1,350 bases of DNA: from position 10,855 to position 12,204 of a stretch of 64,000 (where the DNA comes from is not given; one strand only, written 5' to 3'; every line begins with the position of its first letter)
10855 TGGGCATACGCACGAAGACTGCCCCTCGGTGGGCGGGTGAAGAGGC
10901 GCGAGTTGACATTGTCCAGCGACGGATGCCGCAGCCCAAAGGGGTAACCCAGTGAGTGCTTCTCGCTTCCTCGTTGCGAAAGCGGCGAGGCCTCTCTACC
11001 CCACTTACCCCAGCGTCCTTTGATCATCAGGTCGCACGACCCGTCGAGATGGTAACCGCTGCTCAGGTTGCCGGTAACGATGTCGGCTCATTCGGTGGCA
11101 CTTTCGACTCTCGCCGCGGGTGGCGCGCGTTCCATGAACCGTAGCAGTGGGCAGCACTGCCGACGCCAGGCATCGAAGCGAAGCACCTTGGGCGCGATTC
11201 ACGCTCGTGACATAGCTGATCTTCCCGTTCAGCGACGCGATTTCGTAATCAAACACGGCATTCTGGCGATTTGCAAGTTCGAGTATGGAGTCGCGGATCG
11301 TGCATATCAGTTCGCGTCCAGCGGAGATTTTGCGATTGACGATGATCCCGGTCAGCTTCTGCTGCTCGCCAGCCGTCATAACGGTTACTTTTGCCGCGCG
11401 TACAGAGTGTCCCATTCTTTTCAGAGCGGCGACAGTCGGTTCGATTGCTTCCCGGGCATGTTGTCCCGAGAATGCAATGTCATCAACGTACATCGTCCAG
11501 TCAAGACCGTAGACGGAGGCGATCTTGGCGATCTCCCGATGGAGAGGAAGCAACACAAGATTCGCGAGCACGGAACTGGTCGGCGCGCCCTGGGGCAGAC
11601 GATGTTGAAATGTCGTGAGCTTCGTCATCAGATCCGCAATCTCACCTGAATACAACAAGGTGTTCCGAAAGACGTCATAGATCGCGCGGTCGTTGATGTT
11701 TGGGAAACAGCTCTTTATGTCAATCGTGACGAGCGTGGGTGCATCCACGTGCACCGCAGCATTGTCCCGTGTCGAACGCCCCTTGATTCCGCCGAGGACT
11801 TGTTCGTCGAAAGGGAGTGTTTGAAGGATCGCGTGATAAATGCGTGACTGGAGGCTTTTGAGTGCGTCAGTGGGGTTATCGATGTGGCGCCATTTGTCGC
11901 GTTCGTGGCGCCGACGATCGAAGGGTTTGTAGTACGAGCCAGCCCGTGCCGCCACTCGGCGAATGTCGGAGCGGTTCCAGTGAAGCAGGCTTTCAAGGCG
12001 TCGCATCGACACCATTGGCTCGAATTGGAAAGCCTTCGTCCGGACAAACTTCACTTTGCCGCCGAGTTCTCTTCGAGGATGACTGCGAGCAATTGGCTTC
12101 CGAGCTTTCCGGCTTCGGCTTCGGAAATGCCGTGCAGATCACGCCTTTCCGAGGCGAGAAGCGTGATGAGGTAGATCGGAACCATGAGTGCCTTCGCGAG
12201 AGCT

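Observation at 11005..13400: Retron-like reverse transcriptase translationally coupled to an XRE HTH gene, with a highly structured 0.7-kb upstream region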

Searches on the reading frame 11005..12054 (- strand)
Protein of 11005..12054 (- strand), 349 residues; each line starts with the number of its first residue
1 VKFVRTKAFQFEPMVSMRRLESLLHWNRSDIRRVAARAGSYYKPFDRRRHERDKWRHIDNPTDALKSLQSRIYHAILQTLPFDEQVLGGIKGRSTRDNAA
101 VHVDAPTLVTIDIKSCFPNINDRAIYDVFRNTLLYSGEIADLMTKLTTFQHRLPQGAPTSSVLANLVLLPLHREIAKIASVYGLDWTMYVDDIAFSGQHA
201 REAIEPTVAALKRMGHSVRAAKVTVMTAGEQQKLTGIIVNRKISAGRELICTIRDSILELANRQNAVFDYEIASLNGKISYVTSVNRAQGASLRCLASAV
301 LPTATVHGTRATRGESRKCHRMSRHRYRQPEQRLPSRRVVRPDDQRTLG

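Call 3: search_protein_families(library=pfam, proteins=[window:11005-12054:-], max_evalue=0.01)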
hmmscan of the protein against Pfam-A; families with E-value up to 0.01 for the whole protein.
window:11005-12054:- (349 aa): 1 family
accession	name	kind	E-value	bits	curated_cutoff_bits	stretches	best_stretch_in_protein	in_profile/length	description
PF00078.32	RVT_1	-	1.5e-16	61.2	29.6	1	52-238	6-204/205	Reverse transcriptase (RNA-dependent DNA polymerase)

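Call 4: search_protein_families(library=padloc, proteins=[window:11005-12054:-], max_evalue=0.01)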
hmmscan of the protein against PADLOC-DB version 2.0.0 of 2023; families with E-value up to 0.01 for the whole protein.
window:11005-12054:- (349 aa): 62 families (the best 25 are shown)
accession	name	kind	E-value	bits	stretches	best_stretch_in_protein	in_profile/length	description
PDLC02952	RT_VI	-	8.6e-66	220.1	1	11-290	3-276/279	-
PDLC02941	RT_II-A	-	1.9e-53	179.6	1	5-291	4-287/309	-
PDLC02942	RT_III-A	-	4.1e-52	175.4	1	16-289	44-324/341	-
PDLC02946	RT_III-A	-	1.5e-51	173.5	1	16-292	36-319/330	-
PDLC02943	RT_III-A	-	5.3e-50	168.2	1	14-289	22-305/322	-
PDLC02949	RT_other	-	1e-49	168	1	31-305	176-473/481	-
PDLC03740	RT_outgroup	-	6e-49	165.4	2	152-300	250-405/407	retron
PDLC03739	RT_Ec107-like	-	2.2e-47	159.9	1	36-258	31-253/307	retron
PDLC02956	RT_XIII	-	2.5e-47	160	1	54-311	156-434/469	-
PDLC02960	RT-Protease_XI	-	3.3e-45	153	1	11-263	3-266/506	single gene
PDLC02959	RT-Protease_XI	-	4.1e-45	152.7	1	10-263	4-269/510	single gene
PDLC02962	RT-TIR_XII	-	1.2e-43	147.7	1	8-263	8-275/478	single gene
PDLC02940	RT_II-A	-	1.6e-43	147.1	1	35-289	205-457/477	-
PDLC02961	RT-TIR_XII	-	3.2e-43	146.3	1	16-263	16-277/475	single gene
PDLC02955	RT_X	-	3.9e-43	145.8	1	22-280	5-263/272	-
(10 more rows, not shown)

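Call 15: find_homologous_proteins(query=window:11005-12054:-, max_evalue=1e-10)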
Query window:11005-12054:- (349 aa): 317 proteins with E <= 1e-10 among 4236 candidates; the best 120 are listed.
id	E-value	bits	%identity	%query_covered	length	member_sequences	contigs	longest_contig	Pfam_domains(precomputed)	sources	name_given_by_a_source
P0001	7.4e-230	780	100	100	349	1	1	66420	PF00078.33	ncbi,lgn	-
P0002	2.1e-175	601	79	99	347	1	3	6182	PF00078.33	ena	-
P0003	1.2e-170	585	76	99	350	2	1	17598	PF00078.33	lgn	-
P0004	1.4e-144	499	75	86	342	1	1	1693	PF00078.33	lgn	-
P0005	4.5e-144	498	70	94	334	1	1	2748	PF00078.33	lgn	-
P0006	9.5e-102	359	55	93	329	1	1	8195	PF00078.33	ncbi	-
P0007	6.3e-101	356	53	94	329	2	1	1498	PF00078.33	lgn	-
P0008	5.9e-100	353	52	93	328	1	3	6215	PF00078.33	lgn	-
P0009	1.6e-99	351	54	93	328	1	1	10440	PF00078.33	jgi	jgi:RNA-directed DNA polymerase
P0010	6.1e-99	349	53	93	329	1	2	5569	PF00078.33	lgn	-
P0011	2.9e-98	347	52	94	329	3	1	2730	PF00078.33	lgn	-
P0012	1.2e-97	345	53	93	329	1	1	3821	PF00078.33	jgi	-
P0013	5.0e-96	340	54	89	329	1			PF00078.33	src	-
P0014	2.7e-95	337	52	93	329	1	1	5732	PF00078.33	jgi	jgi:hypothetical protein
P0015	4.1e-94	333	51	93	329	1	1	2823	PF00078.33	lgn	-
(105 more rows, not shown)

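Call 18: find_encoding_contigs(protein=P0001, flank=3000, max_places=3)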
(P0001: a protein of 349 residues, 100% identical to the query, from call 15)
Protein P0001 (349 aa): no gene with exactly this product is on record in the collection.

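Call 19: find_related_loci(query=A1, collection=genome_contigs, flank=3000)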
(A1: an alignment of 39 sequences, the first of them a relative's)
Query A1 (349 aa) in genome_contigs; peptide patterns used: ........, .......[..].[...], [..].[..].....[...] (x = any residue, [..] = any of these).
599 stretches matched a pattern (row limit reached: there are more); 576 encode a relative of the query (tblastn E <= 1e-3); the best 80 are kept; 79 distinct loci.
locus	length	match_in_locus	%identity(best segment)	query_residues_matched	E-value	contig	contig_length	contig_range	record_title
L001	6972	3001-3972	47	11-336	3e-88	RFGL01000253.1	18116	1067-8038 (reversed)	MAG: Acidobacteria bacterium isolate J023 k99_797725, whole genome shotgun sequence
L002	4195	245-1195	44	11-327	5e-82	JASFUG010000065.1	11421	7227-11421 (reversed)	MAG: Nitrospirota bacterium isolate D1105M02metaG_Bin_264 D1105M02metaG_FD_scaffold_1599_c1, whole genome shotgun sequen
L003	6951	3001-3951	45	13-328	4e-81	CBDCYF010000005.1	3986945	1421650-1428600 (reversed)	MAG: Candidatus Multivoradales bacterium isolate fa92297e-59d4-4d54-97ff-e4ae523241f8 genome assembly, contig: contig_5,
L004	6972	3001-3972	44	13-335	2e-79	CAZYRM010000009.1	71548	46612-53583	MAG TPA_asm: uncultured Planctomycetia bacterium isolate binchicken_co248_153 genome assembly, contig: NODE_259_length_7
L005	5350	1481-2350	44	13-303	3e-79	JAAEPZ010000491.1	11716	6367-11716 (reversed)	MAG: bacterium isolate Gpa_5 GpaG_CONTIG2322035, whole genome shotgun sequence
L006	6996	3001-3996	42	10-336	4e-76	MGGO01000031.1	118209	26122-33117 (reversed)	MAG: Candidatus Woesebacteria bacterium RIFCSPHIGHO2_01_FULL_44_10 rifcsphigho2_01_scaffold_924, whole genome shotgun se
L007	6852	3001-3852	42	13-296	1e-71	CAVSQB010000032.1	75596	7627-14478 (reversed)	MAG: uncultured Fibrobacterota bacterium isolate MFD03044.bin.1.58 genome assembly, contig: contig_32531, whole genome s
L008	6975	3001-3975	43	16-341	2e-71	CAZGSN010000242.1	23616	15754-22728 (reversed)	MAG TPA_asm: uncultured Candidatus Binatia bacterium isolate binchicken_co200_33 genome assembly, contig: k141_407197, w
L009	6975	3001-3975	40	13-327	2e-68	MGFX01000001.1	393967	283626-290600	MAG: Candidatus Woesebacteria bacterium RBG_16_42_24 RBG_16_scaffold_1, whole genome shotgun sequence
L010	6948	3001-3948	38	14-325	1e-67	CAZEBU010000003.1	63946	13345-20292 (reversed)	MAG TPA_asm: uncultured Candidatus Saccharibacteria bacterium isolate SRP128015_co2_294 genome assembly, contig: NODE_67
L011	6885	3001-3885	41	4-302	1e-66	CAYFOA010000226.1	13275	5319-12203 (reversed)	MAG TPA_asm: uncultured Rickettsiales bacterium isolate ERP019367_co1_6 genome assembly, contig: NODE_3425_length_13275_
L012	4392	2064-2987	40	12-319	3e-66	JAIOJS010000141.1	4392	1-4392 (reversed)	MAG: Thermoanaerobaculia bacterium isolate MAG_62 contig_79144, whole genome shotgun sequence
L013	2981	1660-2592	36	14-320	2e-65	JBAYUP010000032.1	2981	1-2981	MAG: Candidatus Paceibacterota bacterium isolate SO_2016_LW3_38 scaffold67058_LW162_2016, whole genome shotgun sequence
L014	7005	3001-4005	36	3-327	9e-62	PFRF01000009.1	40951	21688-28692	MAG: Candidatus Levybacteria bacterium CG_4_9_14_0_2_um_filter_35_21 CG_4_9_14_0.2_um_filter_scaffold_264_c, whole genom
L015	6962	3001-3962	48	5-325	5e-89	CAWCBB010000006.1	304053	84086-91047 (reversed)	MAG: uncultured Acidobacteriota bacterium isolate MFD03899.bin.2.39 genome assembly, contig: contig_28627, whole genome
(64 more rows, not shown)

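Call 20: find_related_loci(query=A1, collection=metagenome_contigs, flank=2500)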
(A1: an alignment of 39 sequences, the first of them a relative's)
Query A1 (349 aa) in metagenome_contigs; peptide patterns used: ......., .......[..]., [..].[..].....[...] (x = any residue, [..] = any of these).
600 stretches matched a pattern (row limit reached: there are more); 517 encode a relative of the query (tblastn E <= 1e-3); the best 80 are kept; 80 distinct loci.
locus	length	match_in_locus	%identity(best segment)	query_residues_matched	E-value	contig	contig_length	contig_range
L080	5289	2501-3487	52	1-328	4e-108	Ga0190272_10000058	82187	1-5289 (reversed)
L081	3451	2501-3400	52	1-301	1e-95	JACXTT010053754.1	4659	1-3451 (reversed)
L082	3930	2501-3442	50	14-327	8e-95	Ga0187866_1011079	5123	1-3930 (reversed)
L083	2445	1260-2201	45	12-326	4e-88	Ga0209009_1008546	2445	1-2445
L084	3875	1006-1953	46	12-327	2e-84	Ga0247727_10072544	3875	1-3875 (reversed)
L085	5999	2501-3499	45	13-345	4e-84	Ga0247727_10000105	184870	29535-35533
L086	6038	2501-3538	42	13-348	1e-83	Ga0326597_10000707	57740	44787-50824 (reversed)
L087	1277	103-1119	43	1-341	3e-89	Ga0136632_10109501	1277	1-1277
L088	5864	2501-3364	46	13-302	4e-83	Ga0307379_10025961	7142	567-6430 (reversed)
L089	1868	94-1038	46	16-325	2e-86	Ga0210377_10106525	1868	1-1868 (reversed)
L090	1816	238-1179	46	14-327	3e-86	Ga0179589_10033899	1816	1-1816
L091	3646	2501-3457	45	13-331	2e-79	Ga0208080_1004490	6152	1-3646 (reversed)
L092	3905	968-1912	41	13-325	9e-79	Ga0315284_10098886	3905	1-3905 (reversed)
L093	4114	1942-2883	43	13-325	1e-77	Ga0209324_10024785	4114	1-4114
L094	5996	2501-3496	42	10-336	2e-76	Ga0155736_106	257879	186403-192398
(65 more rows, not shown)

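Call 21: find_encoding_contigs(protein=P0002, flank=3000, max_places=2)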
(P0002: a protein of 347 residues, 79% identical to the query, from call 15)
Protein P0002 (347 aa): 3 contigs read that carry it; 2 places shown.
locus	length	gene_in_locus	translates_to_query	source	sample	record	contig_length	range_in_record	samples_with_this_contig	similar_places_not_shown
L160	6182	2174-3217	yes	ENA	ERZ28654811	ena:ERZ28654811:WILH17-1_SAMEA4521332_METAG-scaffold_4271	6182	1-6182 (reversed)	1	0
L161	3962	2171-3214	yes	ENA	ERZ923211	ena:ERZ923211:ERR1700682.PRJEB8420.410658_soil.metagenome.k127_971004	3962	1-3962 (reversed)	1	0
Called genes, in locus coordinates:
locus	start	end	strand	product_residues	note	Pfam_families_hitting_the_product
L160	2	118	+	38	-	?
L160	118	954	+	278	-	PF01209:Ubie_methyltran (weak), PF00398:RrnaAD (faint), PF13649:Methyltransf_25, PF13847:Methyltransf_31, PF08241:Methyltransf_11, PF08242:Methyltransf_12 (weak)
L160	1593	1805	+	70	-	-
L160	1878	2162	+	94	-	PF13560:HTH_31, PF12844:HTH_19, PF01381:HTH_3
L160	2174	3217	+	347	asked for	PF00078:RVT_1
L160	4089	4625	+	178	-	PF00589:Phage_integrase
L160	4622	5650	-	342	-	PF00589:Phage_integrase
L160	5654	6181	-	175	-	?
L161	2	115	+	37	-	?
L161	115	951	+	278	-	PF01209:Ubie_methyltran (weak), PF00398:RrnaAD (faint), PF13649:Methyltransf_25, PF13847:Methyltransf_31, PF08241:Methyltransf_11, PF08242:Methyltransf_12 (weak)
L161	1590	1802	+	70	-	-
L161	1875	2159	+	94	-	PF13560:HTH_31, PF12844:HTH_19, PF01381:HTH_3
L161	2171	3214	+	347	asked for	PF00078:RVT_1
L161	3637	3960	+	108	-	?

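Call 22: find_encoding_contigs(protein=P0003, flank=3000, max_places=2)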
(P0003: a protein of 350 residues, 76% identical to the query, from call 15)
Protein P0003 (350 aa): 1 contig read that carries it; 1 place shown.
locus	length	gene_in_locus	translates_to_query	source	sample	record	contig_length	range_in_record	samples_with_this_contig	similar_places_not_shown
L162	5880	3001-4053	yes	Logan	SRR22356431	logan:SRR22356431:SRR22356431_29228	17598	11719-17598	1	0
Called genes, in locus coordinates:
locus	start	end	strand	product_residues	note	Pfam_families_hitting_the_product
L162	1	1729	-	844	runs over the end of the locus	PF01555:N6_N4_Mtase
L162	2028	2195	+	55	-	-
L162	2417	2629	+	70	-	-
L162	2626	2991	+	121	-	PF12844:HTH_19, PF13560:HTH_31, PF01381:HTH_3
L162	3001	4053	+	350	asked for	PF00078:RVT_1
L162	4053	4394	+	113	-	-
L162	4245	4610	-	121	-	-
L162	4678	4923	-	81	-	-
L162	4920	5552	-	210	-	-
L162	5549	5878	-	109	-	?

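Call 23: find_encoding_contigs(protein=P0005, flank=3000, max_places=2)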
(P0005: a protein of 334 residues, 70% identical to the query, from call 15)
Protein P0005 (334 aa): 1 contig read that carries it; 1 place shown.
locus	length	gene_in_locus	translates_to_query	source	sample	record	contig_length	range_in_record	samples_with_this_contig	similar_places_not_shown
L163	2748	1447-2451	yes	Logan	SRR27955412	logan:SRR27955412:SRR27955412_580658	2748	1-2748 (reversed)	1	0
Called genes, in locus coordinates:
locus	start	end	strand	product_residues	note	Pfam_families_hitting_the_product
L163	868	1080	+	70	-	-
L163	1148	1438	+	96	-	PF13560:HTH_31, PF12844:HTH_19, PF01381:HTH_3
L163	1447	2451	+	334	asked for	PF00078:RVT_1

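Call 24: find_encoding_contigs(protein=P0006, flank=3000, max_places=2)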
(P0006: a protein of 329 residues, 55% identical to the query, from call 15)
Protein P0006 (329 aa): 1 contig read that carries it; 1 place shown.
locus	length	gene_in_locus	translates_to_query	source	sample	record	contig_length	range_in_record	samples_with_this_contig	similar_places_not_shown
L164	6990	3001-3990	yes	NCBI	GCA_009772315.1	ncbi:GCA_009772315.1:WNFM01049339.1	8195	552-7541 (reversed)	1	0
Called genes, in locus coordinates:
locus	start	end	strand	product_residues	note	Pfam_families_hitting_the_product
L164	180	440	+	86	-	-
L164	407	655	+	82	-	-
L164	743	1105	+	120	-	-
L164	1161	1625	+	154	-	-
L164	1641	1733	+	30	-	-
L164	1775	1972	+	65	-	-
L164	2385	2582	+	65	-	-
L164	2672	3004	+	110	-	PF12844:HTH_19, PF13560:HTH_31, PF01381:HTH_3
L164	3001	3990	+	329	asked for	PF00078:RVT_1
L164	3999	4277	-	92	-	PF10387:DUF2442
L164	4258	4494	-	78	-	PF13711:DUF4160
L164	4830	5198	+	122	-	PF00106:adh_short, PF13561:adh_short_C2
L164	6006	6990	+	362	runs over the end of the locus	PF01590:GAF (faint), PF13185:GAF_2 (weak), PF07730:HisKA_3, PF02518:HATPase_c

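Call 30: find_encoding_contigs(protein=P0008, flank=2000, max_places=1)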
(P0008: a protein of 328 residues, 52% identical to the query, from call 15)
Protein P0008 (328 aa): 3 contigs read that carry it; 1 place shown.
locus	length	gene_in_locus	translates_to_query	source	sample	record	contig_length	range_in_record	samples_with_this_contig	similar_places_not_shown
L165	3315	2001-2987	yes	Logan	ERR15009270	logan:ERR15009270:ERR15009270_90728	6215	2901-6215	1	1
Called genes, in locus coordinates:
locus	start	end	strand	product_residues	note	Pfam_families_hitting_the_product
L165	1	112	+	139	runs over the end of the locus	PF13560:HTH_31, PF01381:HTH_3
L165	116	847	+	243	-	-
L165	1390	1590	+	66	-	-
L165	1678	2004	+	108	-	PF12844:HTH_19, PF13560:HTH_31, PF01381:HTH_3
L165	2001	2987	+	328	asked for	PF00078:RVT_1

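Call 31: find_encoding_contigs(protein=P0009, flank=2000, max_places=1)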
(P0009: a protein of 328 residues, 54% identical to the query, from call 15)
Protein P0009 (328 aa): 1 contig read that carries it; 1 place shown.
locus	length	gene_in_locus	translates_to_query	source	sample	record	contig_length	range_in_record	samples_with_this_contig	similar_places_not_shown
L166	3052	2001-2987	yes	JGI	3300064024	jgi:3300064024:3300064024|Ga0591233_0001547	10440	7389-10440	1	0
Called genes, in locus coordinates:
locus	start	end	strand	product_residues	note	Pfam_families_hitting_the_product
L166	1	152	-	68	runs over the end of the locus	PF08845:SymE_toxin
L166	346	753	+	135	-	PF13560:HTH_31, PF01381:HTH_3, PF12844:HTH_19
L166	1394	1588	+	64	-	-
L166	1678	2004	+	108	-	PF12844:HTH_19, PF13560:HTH_31, PF01381:HTH_3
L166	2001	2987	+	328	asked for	PF00078:RVT_1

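Call 32: find_encoding_contigs(protein=P0010, flank=2000, max_places=1)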
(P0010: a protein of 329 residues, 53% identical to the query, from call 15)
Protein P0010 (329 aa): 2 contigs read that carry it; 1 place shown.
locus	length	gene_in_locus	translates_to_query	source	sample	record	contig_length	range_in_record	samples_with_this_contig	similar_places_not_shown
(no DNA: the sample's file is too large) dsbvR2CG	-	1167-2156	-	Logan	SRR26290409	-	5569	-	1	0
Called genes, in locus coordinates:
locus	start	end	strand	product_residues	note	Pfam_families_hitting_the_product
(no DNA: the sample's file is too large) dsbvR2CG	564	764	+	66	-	-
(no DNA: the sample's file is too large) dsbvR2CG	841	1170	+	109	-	PF13560:HTH_31, PF12844:HTH_19 (weak), PF01381:HTH_3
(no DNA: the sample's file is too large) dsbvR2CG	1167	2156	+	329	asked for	PF00078:RVT_1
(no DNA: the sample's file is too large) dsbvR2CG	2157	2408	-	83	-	PF13560:HTH_31, PF12844:HTH_19 (weak), PF01381:HTH_3, PF13443:HTH_26 (weak)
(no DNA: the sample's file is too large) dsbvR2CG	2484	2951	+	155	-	-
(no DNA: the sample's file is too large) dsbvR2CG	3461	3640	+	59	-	PF01381:HTH_3 (weak), PF13560:HTH_31 (weak)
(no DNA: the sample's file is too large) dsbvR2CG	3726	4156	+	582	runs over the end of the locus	-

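Call 33: find_encoding_contigs(protein=P0014, flank=2000, max_places=1)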
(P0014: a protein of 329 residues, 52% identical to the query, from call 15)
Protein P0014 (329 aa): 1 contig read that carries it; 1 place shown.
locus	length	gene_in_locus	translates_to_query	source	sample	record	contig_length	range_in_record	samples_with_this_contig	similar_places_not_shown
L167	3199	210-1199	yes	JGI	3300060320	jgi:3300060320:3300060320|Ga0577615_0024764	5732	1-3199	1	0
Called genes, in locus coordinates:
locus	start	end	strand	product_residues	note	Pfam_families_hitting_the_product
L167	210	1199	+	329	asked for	PF00078:RVT_1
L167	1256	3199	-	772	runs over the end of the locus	PF07228:SpoIIE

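Call 34: find_encoding_contigs(protein=P0012, flank=2000, max_places=1)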
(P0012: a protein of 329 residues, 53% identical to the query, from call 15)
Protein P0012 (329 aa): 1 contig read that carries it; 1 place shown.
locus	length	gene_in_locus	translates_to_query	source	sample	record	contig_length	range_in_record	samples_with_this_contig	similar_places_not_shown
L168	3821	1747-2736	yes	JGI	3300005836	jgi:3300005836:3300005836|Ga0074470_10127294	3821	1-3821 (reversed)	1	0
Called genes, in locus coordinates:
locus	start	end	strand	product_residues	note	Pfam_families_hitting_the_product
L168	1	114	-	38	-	?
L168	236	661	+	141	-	PF13744:HTH_37 (weak), PF13560:HTH_31, PF01381:HTH_3, PF12844:HTH_19, PF13443:HTH_26 (weak)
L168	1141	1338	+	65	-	-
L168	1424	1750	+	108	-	PF12844:HTH_19, PF13560:HTH_31, PF01381:HTH_3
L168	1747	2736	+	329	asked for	PF00078:RVT_1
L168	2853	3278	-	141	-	-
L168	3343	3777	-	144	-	-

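Call 54: search_protein_families(library=ncbifam, proteins=[window:11005-12054:-], max_evalue=0.001)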
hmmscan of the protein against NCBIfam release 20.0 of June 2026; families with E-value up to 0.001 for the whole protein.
window:11005-12054:- (349 aa): 6 families
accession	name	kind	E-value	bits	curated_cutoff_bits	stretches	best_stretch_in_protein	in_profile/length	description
NF038233.2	retron_St85_RT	exception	2.4e-46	158.3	235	1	19-289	2-280/289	retron St85 family RNA-directed DNA polymerase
NF042941.1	Retron_TIR_antiphage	equivalog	7.6e-37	127.2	600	1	37-264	24-269/464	TIR domain-containing anti-phage reverse transcriptase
NF038237.1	retron_Ec67_fus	exception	7.3e-33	113.9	450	1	40-289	35-318/572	retron Ec67 family RNA-directed DNA polymerase/endonuclease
TIGR04416.1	group_II_RT_mat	equivalog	1.6e-07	30.8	300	1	106-231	123-257/353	group II intron reverse transcriptase/maturase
NF041747.1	Drt3a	equivalog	2.5e-07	30.4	200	1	108-194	113-203/412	antiviral reverse transcriptase Drt3a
NF041746.1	Drt2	equivalog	9.7e-06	25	390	1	149-228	220-301/416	antiviral reverse transcriptase Drt2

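Call 84: search_dna_similar(query=window:11005-12054:-, collection=plasmids, mode=protein, max_rows=12, max_evalue=1e-20)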
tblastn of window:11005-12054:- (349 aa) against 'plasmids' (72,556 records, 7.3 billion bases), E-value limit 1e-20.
Records with a match: 13; places in all: 13; records where one place covers at least 80% of the query: 5.
Best place of each record, by identity: <60% 13.
By first word of the organism name: Staphylococcus 4; Pseudomonas 2; Psychrobacter 1; Hafnia 1; Pectobacterium 1; Bacteroides 1; Bacillus 1; Priestia 1; Edwardsiella 1.
By predicted mobility (MOB-suite, as given by PLSDB): non-mobilizable 7; mobilizable 4; conjugative 2.
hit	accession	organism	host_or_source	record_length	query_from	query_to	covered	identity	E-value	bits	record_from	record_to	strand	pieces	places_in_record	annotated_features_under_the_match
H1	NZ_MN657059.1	Psychrobacter sp.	-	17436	10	303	84%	25.9%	5e-22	104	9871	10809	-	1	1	reverse transcriptase family protein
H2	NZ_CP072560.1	Pseudomonas sp. BYT-1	activated sludge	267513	13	294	81%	26.8%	3e-22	105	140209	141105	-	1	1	reverse transcriptase family protein | helix-turn-helix transcriptional regulator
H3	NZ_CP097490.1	Pseudomonas sp. BYT-5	wastewater treatment tank,soil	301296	13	294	81%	26.8%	3e-22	105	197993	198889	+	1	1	reverse transcriptase family protein | helix-turn-helix transcriptional regulator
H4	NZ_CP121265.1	Staphylococcus hominis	Gallus gallus,single cell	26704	11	280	77%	25.9%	5e-22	104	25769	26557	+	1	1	reverse transcriptase family protein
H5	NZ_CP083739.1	Hafnia paralvei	whole organism,lake water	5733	9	302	84%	23.6%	6e-23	107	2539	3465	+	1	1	reverse transcriptase family protein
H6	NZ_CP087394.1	Pectobacterium parvum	Solanum tuberosum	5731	9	302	84%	23.6%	8e-23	106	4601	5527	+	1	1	reverse transcriptase family protein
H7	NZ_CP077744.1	Staphylococcus aureus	Homo sapiens,nose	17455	11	280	77%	25.5%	2e-21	102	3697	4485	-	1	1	reverse transcriptase family protein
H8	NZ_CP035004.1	Staphylococcus aureus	swine,nasal cavity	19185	11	280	77%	25.5%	2e-21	102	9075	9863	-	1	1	reverse transcriptase family protein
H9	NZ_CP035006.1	Staphylococcus aureus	Homo sapiens,left hand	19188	11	280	77%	25.5%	2e-21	102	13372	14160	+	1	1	reverse transcriptase family protein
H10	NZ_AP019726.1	Bacteroides uniformis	Homo sapiens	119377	18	238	63%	30.0%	1e-23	109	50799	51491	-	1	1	reverse transcriptase family protein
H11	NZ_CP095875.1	Bacillus sp. PGP15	-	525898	14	240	65%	28.0%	2e-21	103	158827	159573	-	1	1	reverse transcriptase family protein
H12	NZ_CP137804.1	Priestia megaterium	Bacillus megaterium assembly,Arshan ...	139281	55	248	56%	31.8%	5e-24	110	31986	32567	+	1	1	retron St85 family RNA-directed DNA polymerase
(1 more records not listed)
